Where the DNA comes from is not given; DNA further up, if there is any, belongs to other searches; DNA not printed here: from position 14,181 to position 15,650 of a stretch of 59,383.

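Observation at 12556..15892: Tail-fibre module proteins carry Sec-signal-like N-termini with a shared A|QVP junction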

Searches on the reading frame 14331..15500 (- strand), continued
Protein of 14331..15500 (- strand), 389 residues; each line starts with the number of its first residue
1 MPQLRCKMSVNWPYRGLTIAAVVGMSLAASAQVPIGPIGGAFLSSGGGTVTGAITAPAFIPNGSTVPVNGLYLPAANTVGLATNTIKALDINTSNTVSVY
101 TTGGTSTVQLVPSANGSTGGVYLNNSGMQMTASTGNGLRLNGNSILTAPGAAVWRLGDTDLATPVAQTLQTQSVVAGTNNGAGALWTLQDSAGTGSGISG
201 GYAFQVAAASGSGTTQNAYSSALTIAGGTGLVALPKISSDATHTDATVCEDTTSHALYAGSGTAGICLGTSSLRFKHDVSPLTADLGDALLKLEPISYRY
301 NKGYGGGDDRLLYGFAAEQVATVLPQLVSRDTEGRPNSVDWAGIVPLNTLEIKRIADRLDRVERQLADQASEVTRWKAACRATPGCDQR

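Call 89: search_protein_families(library=phrogs, proteins=[L094:696-1748:+, L094:1865-3682:+, L094:3695-4465:+, L094:5079-6014:+, L094:6031-8328:+, L094:9161-9829:+, L010:5322-7352:+, L010:7547-9106:+, L010:10701-13319:+, L010:1740-4787:+], max_evalue=0.001)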
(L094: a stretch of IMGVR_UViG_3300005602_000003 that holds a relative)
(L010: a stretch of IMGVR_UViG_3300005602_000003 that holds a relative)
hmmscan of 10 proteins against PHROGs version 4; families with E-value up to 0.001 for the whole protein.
L094:696-1748:+ (350 aa): 1 family
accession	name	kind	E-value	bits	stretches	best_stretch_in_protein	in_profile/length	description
phrog_9953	-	head and packaging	2.4e-12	47.8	1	15-336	8-320/329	major head protein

L094:1865-3682:+ (605 aa): 0 families

L094:3695-4465:+ (256 aa): 1 family
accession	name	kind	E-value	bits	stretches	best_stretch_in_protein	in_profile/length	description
phrog_10775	-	tail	3e-05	24.8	1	112-227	116-222/237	tail protein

L094:5079-6014:+ (311 aa): 2 families
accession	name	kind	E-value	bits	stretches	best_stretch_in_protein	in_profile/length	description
phrog_399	-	head and packaging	2.2e-05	25.2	0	9-66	8-60/220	structural protein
phrog_30655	-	head and packaging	0.00094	17.6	0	32-140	97-199/1678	virion structural protein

L094:6031-8328:+ (765 aa): 6 families
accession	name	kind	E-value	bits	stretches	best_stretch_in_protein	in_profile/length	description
phrog_460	-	connector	1.3e-10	41.5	2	166-225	234-294/385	head closure Hc2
phrog_701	-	head and packaging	6e-06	23.2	1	166-242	1169-1241/6136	virion structural protein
phrog_22827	-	unknown function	6.5e-06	26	1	153-219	174-240/613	-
phrog_2885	-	tail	0.0002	18.7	1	102-219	1024-1148/4179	baseplate wedge subunit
phrog_708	-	tail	0.00022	20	1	165-216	859-910/1383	baseplate wedge subunit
phrog_19630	-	head and packaging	0.00051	18.8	0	166-242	1165-1237/1266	virion structural protein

L094:9161-9829:+ (222 aa): 0 families

L010:5322-7352:+ (676 aa): 2 families
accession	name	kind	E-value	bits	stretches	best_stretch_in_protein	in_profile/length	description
phrog_11518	-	tail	1.9e-13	50.5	1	270-665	465-798/812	tail fiber protein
phrog_17105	-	unknown function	1.4e-09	38.1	2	435-528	215-305/528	-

L010:7547-9106:+ (519 aa): 0 families

L010:10701-13319:+ (872 aa): 0 families

L010:1740-4787:+ (1015 aa): 2 families
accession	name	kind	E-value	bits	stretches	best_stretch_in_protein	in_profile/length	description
phrog_167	-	tail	7.5e-07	28.2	1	142-590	640-893/1555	tail length tape measure protein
phrog_36512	-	unknown function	1.3e-05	24.8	1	126-263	101-243/759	-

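Call 95: search_solved_structures(query=A1, max_evalue=0.01)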
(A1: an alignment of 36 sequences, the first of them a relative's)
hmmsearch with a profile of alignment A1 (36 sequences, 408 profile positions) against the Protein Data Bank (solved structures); distinct sequences matched with E-value up to 0.01: 2.
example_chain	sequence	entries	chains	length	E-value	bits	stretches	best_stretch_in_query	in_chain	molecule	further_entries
8jov_1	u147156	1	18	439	2.1e-07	34.1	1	100-400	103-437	Putative tail fiber protein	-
6f45_A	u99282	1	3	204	0.00011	25.2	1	307-405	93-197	Long tail fiber distal subunit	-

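Call 98: search_solved_structures(query=A1, max_evalue=0.00001, show_alignments=1)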
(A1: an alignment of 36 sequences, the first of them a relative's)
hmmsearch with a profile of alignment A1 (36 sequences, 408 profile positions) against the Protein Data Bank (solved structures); distinct sequences matched with E-value up to 0.00001: 1.
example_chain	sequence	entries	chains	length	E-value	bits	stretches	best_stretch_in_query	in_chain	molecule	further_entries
8jov_1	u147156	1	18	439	2.1e-07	34.1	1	100-400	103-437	Putative tail fiber protein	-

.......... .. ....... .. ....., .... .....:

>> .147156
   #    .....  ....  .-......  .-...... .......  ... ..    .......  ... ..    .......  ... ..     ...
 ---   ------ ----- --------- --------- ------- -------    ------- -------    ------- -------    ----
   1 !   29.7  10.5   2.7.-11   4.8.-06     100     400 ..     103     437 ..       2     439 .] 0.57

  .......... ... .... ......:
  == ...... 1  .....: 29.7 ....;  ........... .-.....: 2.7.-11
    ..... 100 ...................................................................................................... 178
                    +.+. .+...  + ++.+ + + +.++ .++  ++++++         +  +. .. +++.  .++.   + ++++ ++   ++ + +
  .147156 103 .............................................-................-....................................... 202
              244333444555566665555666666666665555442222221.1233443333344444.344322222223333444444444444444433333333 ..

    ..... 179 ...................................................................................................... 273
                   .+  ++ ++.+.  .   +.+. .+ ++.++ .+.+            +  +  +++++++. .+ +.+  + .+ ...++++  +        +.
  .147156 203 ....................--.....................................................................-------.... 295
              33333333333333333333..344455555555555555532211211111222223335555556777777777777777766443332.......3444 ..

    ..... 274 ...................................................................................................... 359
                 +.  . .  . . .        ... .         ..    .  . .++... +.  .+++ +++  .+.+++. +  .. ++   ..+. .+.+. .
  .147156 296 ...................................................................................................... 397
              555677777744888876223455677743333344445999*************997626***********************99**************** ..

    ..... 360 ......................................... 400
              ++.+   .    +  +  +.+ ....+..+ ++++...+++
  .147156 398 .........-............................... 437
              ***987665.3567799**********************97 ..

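Call 103: search_protein_families(library=phrogs, proteins=[L094:1761-2936:+, L094:45-683:+, L094:2970-3389:+, L094:8355-8702:+, L010:9362-10699:+, L020:6681-9224:+, L020:10429-11130:+, L020:11147-11956:+, L018:6079-7155:+, L018:7095-8297:+], max_evalue=0.001)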
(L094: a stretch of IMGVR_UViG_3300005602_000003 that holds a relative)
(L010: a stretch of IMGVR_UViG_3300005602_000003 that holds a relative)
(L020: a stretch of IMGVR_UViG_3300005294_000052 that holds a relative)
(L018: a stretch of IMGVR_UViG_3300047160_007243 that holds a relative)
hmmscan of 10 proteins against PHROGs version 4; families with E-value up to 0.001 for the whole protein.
L094:1761-2936:+ (391 aa): 1 family
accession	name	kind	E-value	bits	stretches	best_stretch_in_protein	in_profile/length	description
phrog_701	-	head and packaging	0.00087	16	1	133-213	426-498/6136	virion structural protein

L094:45-683:+ (212 aa): 0 families

L094:2970-3389:+ (139 aa): 1 family
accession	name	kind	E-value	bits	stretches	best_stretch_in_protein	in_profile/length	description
phrog_31248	-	unknown function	0.00057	20.8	1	30-100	76-143/200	-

L094:8355-8702:+ (115 aa): 0 families

L010:9362-10699:+ (445 aa): 1 family
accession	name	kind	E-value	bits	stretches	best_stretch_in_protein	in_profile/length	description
phrog_18186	-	tail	7.5e-10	39.1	1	178-444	332-573/582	baseplate wedge subunit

L020:6681-9224:+ (847 aa): 0 families

L020:10429-11130:+ (233 aa): 1 family
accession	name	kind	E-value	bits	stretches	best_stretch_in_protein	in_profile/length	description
phrog_18251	-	unknown function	1.3e-39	137.4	1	99-231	154-282/284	-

L020:11147-11956:+ (269 aa): 0 families

L018:6079-7155:+ (358 aa): 0 families

L018:7095-8297:+ (400 aa): 0 families

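Call 107: search_protein_families(library=pfam, proteins=[P0113, P0121, P0102, P0103, L010:9362-10699:+, L005:9197-10786:+, P0079], max_evalue=0.1)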
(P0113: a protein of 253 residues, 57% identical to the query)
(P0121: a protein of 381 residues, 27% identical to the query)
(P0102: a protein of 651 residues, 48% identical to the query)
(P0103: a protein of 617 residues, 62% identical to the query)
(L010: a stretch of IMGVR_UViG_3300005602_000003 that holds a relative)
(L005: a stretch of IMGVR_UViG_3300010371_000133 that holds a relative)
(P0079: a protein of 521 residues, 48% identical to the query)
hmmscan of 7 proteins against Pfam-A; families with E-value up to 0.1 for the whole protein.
P0113 (253 aa): 1 family
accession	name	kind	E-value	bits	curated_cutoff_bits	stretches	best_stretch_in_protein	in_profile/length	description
PF13884.11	Peptidase_S74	-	6.3e-14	52.5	22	1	151-203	1-58/58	Chaperone of endosialidase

P0121 (381 aa): 1 family
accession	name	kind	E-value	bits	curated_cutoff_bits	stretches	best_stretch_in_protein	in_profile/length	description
PF13884.11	Peptidase_S74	-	1.6e-11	44.7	22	1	291-344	1-58/58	Chaperone of endosialidase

P0102 (651 aa): 1 family
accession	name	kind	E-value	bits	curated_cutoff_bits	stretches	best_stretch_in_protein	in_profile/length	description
PF23374.1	Fn3_arc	-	0.0023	18.4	28.9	0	361-388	32-59/78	Archaeal fibronectin-III type-like domain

P0103 (617 aa): 0 families

L010:9362-10699:+ (445 aa): 1 family
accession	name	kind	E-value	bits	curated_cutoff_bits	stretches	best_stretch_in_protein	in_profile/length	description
PF13884.11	Peptidase_S74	-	1e-10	42.2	22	1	355-406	5-56/58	Chaperone of endosialidase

L005:9197-10786:+ (529 aa): 1 family
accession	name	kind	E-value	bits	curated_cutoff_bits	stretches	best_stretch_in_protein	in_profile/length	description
PF13884.11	Peptidase_S74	-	3.6e-11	43.6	22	1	435-489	1-56/58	Chaperone of endosialidase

P0079 (521 aa): 1 family
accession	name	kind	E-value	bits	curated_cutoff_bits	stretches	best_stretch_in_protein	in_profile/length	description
PF13884.11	Peptidase_S74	-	1.9e-06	28.5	22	1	427-482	1-57/58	Chaperone of endosialidase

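Call 111: search_protein_families(library=pfam, proteins=[L017:5041-5523:+, L017:5545-7752:+, L017:7737-8123:+, L017:8120-10447:+, L017:10538-11308:+, L017:11324-11986:+, L017:11983-12786:+, L017:12790-14805:+, L017:14809-16353:+, L017:3562-4998:+], max_evalue=0.01)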
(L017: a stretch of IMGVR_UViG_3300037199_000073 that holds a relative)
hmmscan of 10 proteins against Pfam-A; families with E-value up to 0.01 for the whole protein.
L017:5041-5523:+ (160 aa): 0 families

L017:5545-7752:+ (735 aa): 0 families

L017:7737-8123:+ (128 aa): 0 families

L017:8120-10447:+ (775 aa): 1 family
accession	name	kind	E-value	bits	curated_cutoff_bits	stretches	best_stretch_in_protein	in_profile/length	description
PF13884.11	Peptidase_S74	-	1.6e-08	35.1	22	1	677-732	1-57/58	Chaperone of endosialidase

L017:10538-11308:+ (256 aa): 0 families

L017:11324-11986:+ (220 aa): 0 families

L017:11983-12786:+ (267 aa): 0 families

L017:12790-14805:+ (671 aa): 1 family
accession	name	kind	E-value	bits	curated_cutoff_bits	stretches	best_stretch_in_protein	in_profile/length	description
PF02156.21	Glyco_hydro_26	-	8.3e-11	42.2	20.2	1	331-550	42-247/311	Glycosyl hydrolase family 26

L017:14809-16353:+ (514 aa): 1 family
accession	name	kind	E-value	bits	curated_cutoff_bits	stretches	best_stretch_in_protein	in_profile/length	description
PF06381.16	Phage_portal_3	-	1.2e-11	44.4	33.8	1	47-336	6-302/357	Phage portal protein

L017:3562-4998:+ (478 aa): 1 family
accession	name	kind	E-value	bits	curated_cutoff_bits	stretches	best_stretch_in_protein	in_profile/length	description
PF04466.19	Terminase_3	-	3.8e-36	125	23.2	1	50-227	2-179/201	Phage terminase large subunit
